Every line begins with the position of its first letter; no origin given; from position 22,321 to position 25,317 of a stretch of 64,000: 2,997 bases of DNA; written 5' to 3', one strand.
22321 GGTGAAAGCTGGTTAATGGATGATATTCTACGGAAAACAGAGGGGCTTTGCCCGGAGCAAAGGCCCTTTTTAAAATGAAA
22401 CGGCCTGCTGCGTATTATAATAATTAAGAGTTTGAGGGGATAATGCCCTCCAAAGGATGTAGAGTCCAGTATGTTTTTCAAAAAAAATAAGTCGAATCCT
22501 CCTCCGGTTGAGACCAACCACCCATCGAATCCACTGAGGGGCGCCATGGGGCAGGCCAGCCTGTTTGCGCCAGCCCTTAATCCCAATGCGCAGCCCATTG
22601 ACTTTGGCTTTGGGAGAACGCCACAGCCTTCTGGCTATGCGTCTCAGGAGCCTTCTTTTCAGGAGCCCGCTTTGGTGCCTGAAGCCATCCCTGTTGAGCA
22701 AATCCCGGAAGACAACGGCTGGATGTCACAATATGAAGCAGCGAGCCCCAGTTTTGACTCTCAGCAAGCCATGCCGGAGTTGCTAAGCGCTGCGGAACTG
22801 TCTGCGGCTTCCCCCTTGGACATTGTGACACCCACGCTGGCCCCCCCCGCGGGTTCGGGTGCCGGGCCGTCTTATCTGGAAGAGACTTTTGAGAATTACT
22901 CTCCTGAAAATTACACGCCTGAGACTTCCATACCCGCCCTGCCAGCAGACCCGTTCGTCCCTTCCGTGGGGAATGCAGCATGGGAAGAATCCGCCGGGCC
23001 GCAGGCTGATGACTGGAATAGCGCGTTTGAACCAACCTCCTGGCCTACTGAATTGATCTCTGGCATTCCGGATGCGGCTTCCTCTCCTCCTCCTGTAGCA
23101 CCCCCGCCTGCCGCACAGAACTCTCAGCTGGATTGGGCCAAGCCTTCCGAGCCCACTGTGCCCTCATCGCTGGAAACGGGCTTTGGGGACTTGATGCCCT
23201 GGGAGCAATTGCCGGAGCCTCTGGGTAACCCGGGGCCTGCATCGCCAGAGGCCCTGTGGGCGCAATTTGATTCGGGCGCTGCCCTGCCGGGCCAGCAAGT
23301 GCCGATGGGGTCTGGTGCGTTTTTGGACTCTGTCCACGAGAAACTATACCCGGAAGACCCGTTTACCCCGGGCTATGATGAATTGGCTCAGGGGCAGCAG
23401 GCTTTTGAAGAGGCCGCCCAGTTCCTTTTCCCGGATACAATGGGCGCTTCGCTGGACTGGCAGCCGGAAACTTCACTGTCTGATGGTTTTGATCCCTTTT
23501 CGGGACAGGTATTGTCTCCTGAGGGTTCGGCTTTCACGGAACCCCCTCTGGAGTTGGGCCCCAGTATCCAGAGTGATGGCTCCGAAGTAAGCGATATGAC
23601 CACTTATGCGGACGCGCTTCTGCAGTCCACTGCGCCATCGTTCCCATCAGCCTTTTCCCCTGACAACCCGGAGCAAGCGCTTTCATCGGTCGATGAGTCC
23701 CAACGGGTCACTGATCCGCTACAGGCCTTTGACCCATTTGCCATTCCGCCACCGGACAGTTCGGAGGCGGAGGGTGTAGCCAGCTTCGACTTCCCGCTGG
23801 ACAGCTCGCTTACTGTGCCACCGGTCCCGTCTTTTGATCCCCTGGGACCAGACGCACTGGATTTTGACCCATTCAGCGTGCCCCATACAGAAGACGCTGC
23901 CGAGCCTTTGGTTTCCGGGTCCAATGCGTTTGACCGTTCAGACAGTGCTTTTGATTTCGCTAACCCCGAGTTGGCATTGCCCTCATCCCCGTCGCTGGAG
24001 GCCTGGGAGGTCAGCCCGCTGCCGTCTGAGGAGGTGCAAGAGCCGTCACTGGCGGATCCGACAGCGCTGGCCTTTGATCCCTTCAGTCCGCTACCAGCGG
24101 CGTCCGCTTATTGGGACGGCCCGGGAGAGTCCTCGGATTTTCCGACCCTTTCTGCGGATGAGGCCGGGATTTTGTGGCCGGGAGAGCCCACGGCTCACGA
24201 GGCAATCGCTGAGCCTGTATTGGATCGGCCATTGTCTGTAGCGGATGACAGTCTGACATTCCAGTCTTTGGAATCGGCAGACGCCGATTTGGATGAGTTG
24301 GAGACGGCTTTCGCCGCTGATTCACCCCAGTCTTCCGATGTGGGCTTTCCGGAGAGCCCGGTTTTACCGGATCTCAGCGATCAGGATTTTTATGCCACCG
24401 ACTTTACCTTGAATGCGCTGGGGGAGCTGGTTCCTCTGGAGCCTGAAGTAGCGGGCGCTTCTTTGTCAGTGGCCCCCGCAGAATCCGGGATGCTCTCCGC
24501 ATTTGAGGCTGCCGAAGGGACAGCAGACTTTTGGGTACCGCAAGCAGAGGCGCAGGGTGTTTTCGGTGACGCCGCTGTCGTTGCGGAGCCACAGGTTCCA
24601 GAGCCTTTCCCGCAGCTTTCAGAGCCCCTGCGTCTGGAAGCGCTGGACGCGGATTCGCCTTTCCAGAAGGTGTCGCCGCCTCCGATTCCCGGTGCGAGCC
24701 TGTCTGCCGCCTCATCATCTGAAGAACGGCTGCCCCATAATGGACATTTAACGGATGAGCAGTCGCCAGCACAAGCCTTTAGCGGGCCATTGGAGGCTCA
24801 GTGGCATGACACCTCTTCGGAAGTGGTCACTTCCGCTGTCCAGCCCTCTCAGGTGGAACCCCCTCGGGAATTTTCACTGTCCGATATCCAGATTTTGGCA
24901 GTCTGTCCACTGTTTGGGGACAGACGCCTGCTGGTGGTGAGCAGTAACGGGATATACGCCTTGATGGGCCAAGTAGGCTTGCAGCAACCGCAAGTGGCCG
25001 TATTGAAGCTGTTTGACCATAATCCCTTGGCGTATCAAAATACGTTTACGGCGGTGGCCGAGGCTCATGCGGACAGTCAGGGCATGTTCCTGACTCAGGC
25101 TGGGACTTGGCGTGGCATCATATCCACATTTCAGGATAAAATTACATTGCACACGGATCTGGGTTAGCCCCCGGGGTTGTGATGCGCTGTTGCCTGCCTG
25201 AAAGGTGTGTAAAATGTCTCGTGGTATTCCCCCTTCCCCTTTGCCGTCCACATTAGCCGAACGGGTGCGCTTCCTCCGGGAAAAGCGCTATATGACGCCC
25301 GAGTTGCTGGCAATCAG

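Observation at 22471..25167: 898-aa acidic intrinsically disordered protein studded with DPF and FDF short motifs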

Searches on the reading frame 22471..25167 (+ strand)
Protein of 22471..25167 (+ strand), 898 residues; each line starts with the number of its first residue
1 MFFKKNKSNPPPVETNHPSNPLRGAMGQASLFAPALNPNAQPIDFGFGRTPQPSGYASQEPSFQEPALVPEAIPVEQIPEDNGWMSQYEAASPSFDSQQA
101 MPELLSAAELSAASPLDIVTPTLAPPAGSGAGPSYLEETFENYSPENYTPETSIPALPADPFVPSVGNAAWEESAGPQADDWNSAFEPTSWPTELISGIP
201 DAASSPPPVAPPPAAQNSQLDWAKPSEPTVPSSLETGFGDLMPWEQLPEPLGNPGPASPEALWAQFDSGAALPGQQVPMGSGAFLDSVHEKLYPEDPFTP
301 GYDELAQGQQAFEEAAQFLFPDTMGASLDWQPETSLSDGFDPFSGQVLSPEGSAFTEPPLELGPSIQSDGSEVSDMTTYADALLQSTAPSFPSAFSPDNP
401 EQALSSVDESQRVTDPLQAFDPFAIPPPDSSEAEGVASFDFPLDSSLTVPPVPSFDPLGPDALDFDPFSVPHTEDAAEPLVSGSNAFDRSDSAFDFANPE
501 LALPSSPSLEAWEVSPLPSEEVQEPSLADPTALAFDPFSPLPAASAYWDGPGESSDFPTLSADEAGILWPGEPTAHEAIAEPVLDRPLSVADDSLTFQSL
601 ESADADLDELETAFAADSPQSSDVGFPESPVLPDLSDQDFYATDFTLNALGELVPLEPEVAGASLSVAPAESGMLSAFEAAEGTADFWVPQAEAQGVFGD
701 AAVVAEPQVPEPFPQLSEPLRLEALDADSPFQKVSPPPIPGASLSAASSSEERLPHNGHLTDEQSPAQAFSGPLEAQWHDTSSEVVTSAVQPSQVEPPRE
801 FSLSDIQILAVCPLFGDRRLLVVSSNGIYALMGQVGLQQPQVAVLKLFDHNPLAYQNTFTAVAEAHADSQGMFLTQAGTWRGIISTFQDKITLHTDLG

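Call 6: search_protein_families(library=pfam, proteins=[window:22471-25167:+], max_evalue=0.1)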
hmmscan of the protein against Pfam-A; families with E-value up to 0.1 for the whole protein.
window:22471-25167:+ (898 aa): 0 families

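Call 7: search_protein_families(library=ncbifam, proteins=[window:22471-25167:+], max_evalue=0.1)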
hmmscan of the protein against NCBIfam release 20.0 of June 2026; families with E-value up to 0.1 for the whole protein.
window:22471-25167:+ (898 aa): 0 families

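Call 8: find_homologous_proteins(query=window:22471-25167:+, max_evalue=0.001)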
Query window:22471-25167:+ (898 aa): 16 proteins with E <= 0.001 among 8000 candidates.
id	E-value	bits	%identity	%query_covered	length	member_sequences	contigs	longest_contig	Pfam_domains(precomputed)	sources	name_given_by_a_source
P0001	0.0e+0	1897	100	97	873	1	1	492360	-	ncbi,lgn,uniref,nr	ncbi:hypothetical protein [Vampirovibrio chlorellavorus]|uniref:hypothetical protein n=1 Tax=Vampiro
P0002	0.0e+0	1331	74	100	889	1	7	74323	-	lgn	-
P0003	8.9e-257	873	57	97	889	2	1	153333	-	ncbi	-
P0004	3.1e-229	782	51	100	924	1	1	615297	-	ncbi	-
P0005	4.2e-84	302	53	19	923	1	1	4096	-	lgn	-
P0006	3.8e-78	282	60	14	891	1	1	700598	-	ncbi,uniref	ncbi:hypothetical protein [Vampirovibrio sp.]|uniref:hypothetical protein n=1 Tax=Vampirovibrio sp. 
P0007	1.2e-76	277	42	31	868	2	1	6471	-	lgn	-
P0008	2.3e-70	256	64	14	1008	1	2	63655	-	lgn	-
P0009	3.5e-70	256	63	14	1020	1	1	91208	-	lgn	-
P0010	2.3e-58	217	54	14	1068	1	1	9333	-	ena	-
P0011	1.8e-42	164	51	14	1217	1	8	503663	-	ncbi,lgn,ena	-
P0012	1.8e-39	154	39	19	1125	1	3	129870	-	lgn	-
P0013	1.8e-36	144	46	15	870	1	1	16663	-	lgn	-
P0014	1.9e-35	141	56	14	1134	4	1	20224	-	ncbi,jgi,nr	ncbi:MAG: hypothetical protein K0Q50_1633 [Vampirovibrio sp.]|jgi:hypothetical protein|nr:hypothetic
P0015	7.7e-27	112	47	15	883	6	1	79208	-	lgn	-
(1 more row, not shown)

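Call 18: find_encoding_contigs(protein=P0011, flank=8000, max_places=2)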
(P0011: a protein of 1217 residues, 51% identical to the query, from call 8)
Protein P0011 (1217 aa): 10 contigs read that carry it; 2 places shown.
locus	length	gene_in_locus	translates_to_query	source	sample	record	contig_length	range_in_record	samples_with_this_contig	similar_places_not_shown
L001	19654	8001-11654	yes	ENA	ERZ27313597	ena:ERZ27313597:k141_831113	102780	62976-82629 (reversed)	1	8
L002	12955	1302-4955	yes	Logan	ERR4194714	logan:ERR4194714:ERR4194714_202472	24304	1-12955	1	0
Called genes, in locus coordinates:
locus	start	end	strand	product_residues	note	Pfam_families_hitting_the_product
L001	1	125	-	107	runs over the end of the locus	PF12732:YtxH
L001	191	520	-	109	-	-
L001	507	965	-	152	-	-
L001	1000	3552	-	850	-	PF01074:Glyco_hydro_38N, PF09261:Alpha-mann_mid, PF07748:Glyco_hydro_38C, PF17677:Glyco_hydro38C2 (weak)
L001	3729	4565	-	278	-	PF22692:LlgE_F_G_D1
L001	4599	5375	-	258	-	PF02120:Flg_hook (weak)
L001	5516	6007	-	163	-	PF02050:FliJ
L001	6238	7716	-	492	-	-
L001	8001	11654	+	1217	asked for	-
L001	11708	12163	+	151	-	PF13560:HTH_31 (faint)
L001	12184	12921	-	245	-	PF01209:Ubie_methyltran, PF01135:PCMT (weak), PF13489:Methyltransf_23, PF13847:Methyltransf_31, PF08241:Methyltransf_11, PF08242:Methyltransf_12, PF13649:Methyltransf_25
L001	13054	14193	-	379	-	PF00990:GGDEF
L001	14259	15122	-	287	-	PF13174:TPR_6 (faint), PF00515:TPR_1 (weak), PF07719:TPR_2 (weak), PF13424:TPR_12 (weak), PF14559:TPR_19 (weak), PF13424:TPR_12 (weak), PF13432:TPR_16, PF13431:TPR_17 (weak), +10 more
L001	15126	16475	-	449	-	PF00375:SDF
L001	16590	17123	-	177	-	PF09988:DUF2227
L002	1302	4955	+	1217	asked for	-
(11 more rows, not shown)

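Call 19: find_encoding_contigs(protein=P0006, flank=8000, max_places=2)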
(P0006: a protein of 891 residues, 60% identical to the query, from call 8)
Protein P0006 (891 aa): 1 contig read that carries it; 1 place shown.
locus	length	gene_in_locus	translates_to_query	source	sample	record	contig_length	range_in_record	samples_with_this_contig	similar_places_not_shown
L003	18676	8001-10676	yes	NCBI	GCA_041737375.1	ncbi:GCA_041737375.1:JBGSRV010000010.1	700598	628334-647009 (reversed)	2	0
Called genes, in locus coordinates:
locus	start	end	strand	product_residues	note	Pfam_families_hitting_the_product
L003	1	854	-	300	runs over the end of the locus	-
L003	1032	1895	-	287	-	PF00485:PRK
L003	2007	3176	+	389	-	PF13280:WYL (weak)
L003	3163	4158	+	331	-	PF13280:WYL (faint), PF25583:WCX (weak)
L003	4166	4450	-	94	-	-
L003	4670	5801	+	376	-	PF03462:PCRF, PF00472:RF-1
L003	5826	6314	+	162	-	PF01220:DHquinase_II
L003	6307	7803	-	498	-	-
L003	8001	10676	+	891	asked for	-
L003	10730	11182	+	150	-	PF13560:HTH_31 (weak)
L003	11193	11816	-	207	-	PF04893:Yip1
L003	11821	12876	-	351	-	PF25145:NfeD1b_N (faint), PF01343:Peptidase_S49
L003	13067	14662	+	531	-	PF13541:ChlI, PF00158:Sigma54_activat (faint), PF01078:Mg_chelatase, PF07728:AAA_5, PF00493:MCM (weak), PF13335:Mg_chelatase_C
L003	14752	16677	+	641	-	PF01134:GIDA, PF01262:AlaDh_PNT_C (faint), PF07992:Pyr_redox_2 (weak), PF12831:FAD_oxidored (weak), PF21680:GIDA_C_1st, PF13932:SAM_GIDA_C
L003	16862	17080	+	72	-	PF04070:DUF378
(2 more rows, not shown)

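Call 63: find_encoding_contigs(protein=P0002, flank=3000, max_places=1)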
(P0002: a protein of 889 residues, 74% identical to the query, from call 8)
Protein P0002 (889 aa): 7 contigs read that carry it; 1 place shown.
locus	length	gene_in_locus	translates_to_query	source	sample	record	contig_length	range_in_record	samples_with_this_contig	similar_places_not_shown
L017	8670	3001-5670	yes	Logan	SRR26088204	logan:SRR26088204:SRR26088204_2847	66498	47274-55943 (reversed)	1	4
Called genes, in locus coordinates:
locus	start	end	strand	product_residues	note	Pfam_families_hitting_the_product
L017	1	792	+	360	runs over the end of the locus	PF03462:PCRF, PF00472:RF-1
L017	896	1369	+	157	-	PF01220:DHquinase_II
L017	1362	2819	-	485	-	-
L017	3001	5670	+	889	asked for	-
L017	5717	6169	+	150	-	-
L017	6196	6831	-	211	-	PF04893:Yip1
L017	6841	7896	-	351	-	PF25145:NfeD1b_N (faint), PF01343:Peptidase_S49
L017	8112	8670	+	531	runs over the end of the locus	PF13541:ChlI, PF00493:MCM (faint), PF01078:Mg_chelatase, PF07728:AAA_5 (weak), PF13335:Mg_chelatase_C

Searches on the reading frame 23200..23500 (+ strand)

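Call 21: search_protein_families(library=pfam, proteins=[window:23200-23500:+], max_evalue=10)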
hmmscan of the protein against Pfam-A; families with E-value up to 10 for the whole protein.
window:23200-23500:+ (100 aa): 0 families

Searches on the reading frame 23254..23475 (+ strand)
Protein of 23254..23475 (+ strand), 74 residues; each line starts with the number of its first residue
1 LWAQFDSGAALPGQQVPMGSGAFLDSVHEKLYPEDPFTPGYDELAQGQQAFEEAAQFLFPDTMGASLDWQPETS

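Call 83: search_solved_structures(query=A7, max_evalue=10)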
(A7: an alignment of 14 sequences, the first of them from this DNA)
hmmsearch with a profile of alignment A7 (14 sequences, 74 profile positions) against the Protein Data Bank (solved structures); distinct sequences matched with E-value up to 10: 3.
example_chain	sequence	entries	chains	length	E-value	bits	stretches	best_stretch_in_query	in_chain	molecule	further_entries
9od2_D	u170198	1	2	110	1.1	12.7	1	5-34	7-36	SMZAb2 Light chain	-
3k6k_A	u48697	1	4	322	1.2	12.6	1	7-51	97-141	Esterase/lipase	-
3dnm_A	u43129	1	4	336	1.3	12.5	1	7-51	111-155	Esterase/lipase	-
